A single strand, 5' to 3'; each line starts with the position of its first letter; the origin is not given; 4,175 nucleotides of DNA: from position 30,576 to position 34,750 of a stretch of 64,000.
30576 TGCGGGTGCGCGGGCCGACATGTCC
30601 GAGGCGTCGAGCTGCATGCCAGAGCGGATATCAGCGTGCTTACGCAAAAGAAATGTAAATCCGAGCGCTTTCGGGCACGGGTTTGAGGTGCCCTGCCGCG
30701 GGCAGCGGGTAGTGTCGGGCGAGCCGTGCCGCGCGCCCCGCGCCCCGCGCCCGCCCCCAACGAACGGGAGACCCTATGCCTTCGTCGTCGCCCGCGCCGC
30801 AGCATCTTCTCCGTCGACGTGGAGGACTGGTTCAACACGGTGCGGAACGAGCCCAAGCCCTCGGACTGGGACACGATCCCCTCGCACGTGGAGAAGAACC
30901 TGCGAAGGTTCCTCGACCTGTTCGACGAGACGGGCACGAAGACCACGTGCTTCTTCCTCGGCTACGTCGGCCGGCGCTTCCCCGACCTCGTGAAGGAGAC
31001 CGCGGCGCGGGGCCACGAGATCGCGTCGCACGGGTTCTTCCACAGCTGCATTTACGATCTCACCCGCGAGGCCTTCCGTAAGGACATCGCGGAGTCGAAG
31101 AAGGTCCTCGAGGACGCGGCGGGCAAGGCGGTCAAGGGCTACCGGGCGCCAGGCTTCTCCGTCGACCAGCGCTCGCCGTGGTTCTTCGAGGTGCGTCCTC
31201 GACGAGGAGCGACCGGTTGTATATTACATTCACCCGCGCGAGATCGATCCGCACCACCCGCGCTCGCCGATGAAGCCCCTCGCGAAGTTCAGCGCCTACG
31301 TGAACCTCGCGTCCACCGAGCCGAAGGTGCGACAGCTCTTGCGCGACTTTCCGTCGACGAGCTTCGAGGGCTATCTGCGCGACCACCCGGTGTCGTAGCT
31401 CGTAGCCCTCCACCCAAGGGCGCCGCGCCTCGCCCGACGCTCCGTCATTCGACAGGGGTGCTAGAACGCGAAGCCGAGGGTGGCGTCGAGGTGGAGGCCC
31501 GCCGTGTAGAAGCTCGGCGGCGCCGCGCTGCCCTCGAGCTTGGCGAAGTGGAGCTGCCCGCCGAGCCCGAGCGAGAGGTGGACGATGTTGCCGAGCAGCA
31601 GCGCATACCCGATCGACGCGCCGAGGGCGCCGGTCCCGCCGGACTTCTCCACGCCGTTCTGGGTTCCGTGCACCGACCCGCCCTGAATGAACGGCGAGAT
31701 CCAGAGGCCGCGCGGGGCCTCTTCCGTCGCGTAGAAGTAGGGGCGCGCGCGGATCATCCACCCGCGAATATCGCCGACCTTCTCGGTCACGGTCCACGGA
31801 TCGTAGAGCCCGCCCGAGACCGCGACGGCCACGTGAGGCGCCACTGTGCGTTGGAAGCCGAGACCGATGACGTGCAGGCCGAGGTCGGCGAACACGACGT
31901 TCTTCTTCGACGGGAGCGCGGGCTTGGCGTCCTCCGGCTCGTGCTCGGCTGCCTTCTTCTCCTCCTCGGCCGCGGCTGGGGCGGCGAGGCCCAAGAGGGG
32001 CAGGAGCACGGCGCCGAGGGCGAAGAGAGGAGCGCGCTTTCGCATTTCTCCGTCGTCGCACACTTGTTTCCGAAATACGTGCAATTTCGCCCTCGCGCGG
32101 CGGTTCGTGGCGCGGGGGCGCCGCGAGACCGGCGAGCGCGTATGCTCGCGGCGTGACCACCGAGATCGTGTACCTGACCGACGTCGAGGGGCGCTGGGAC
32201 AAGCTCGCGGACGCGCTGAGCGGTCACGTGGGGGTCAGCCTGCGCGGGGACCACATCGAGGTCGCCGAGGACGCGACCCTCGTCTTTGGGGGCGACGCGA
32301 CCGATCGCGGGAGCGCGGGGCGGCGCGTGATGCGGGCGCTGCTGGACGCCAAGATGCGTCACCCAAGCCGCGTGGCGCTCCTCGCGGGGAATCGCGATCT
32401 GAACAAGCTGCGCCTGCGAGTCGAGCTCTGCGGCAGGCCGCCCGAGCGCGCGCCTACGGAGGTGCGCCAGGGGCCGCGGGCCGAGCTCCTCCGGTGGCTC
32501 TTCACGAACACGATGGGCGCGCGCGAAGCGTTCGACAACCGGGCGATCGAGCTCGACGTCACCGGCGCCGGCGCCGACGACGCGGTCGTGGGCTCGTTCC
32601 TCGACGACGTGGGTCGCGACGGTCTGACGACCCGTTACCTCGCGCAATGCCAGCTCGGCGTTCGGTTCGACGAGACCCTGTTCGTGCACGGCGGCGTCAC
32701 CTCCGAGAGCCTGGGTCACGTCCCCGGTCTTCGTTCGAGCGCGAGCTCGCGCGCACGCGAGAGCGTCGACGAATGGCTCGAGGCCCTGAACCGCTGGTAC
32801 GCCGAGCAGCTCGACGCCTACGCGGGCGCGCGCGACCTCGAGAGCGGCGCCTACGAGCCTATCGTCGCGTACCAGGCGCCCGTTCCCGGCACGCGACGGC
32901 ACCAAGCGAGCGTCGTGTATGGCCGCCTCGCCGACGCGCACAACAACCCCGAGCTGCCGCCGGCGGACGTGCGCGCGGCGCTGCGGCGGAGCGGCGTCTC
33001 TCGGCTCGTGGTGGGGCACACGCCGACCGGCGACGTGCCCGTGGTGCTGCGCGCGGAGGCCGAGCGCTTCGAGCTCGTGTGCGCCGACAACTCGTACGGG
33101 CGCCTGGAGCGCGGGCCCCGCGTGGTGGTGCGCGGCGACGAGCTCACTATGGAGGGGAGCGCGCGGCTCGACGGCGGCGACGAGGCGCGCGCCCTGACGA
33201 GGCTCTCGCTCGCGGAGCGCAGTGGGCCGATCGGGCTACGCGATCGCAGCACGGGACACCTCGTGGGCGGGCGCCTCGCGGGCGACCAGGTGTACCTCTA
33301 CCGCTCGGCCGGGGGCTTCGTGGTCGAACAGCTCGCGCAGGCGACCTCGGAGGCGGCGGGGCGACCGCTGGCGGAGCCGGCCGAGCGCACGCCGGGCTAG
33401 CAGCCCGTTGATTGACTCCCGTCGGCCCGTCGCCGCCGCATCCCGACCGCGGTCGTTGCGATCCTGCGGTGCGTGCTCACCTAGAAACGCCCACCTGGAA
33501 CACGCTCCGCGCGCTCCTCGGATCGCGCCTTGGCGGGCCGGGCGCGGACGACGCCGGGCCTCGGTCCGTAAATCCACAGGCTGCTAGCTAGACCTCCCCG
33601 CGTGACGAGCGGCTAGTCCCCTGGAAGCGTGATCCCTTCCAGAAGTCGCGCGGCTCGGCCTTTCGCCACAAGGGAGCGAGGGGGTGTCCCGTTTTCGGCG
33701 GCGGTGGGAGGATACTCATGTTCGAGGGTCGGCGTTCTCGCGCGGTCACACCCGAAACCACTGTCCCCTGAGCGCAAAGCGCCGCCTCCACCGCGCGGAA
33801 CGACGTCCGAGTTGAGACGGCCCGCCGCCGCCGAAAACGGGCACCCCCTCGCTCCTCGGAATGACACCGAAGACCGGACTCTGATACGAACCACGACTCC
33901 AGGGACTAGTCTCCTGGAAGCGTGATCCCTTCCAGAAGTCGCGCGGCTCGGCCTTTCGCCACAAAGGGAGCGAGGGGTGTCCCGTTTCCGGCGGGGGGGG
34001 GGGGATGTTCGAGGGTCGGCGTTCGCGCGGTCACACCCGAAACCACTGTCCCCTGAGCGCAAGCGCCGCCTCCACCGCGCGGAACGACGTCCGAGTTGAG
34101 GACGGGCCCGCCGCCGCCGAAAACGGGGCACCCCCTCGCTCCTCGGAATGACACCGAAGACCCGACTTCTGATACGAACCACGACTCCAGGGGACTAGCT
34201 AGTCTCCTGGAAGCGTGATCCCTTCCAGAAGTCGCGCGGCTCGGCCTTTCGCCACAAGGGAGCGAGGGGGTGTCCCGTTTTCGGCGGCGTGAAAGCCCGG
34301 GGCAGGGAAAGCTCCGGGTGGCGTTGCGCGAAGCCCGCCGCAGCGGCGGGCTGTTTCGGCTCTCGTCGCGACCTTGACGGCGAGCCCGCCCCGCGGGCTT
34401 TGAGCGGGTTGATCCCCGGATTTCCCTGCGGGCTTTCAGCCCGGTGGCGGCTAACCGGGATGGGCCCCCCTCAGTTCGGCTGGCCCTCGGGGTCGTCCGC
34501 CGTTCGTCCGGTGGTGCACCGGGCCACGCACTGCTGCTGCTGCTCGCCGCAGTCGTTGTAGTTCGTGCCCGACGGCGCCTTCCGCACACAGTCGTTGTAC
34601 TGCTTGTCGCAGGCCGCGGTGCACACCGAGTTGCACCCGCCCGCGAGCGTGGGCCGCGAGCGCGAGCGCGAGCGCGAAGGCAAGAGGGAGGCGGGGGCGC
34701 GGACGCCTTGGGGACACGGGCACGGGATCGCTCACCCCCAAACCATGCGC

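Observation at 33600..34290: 2.3 tandem copies of a ~295-bp unit with long internal inverted repeats, a structured non-coding tandem repeat or tandemly inserted MITE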

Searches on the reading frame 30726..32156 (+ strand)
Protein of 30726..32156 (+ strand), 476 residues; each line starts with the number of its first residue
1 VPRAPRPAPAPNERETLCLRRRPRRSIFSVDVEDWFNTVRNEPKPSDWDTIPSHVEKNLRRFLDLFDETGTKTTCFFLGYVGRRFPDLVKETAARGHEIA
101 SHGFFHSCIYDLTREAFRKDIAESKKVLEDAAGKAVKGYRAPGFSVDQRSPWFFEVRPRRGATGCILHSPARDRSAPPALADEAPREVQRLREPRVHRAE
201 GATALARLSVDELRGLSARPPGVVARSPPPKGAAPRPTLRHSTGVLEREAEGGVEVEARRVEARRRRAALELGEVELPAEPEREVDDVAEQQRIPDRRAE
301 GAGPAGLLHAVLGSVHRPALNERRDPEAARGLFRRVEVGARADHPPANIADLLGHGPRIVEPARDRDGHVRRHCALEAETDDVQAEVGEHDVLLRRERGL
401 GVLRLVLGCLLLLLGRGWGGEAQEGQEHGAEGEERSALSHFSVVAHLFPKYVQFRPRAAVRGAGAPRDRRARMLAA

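Call 25: search_protein_families(library=pfam, proteins=[window:30726-32156:+], max_evalue=0.01)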
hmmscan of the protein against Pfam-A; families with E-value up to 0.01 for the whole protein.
window:30726-32156:+ (476 aa): 1 family
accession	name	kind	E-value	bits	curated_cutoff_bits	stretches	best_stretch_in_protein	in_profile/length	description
PF01522.26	Polysacc_deac_1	-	7.2e-18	65.2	23.1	1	49-149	14-111/124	Polysaccharide deacetylase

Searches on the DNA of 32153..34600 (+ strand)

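Call 13: search_rna_families(source=window, start=33300, end=34600, threshold=evalue, max_evalue=10)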
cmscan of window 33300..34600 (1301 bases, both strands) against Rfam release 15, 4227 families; matches with E-value up to 10: 5.
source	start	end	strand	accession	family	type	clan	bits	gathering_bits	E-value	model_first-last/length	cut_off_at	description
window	33668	33860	-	RF04119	MIR1858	Gene; miRNA;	-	21.6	137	0.77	1-197/197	no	MIR1858 microRNA precursor family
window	33834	33980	-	RF01789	EBER1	Gene; sRNA;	-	20.1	50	0.14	1-166/166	no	Epstein-Barr virus EBER1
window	34327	34353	+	RF01356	CRISPR-DR28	Gene; CRISPR;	-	19.7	35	1.7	1-24/24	no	CRISPR RNA direct repeat element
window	34185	34210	-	RF03526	mir-7177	Gene; miRNA;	-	19.5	86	0.46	1-71/71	no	mir-7177 microRNA precursor family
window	33966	34143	+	RF04159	MIR1437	Gene; miRNA;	-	17.5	168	4.8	1-192/192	no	MIR1437 microRNA precursor family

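Call 65: search_dna_similar(query=L007:5460-5762:+, collection=plasmids, mode=distant, max_rows=10)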
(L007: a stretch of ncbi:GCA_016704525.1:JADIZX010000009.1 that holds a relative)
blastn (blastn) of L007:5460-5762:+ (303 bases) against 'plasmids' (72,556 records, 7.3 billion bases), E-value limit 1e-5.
No match.

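Call 66: search_dna_similar(query=L007:5460-5762:+, collection=phages, mode=distant, max_rows=10)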
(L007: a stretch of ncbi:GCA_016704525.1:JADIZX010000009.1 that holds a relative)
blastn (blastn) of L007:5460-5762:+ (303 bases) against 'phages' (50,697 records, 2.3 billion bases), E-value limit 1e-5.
No match.
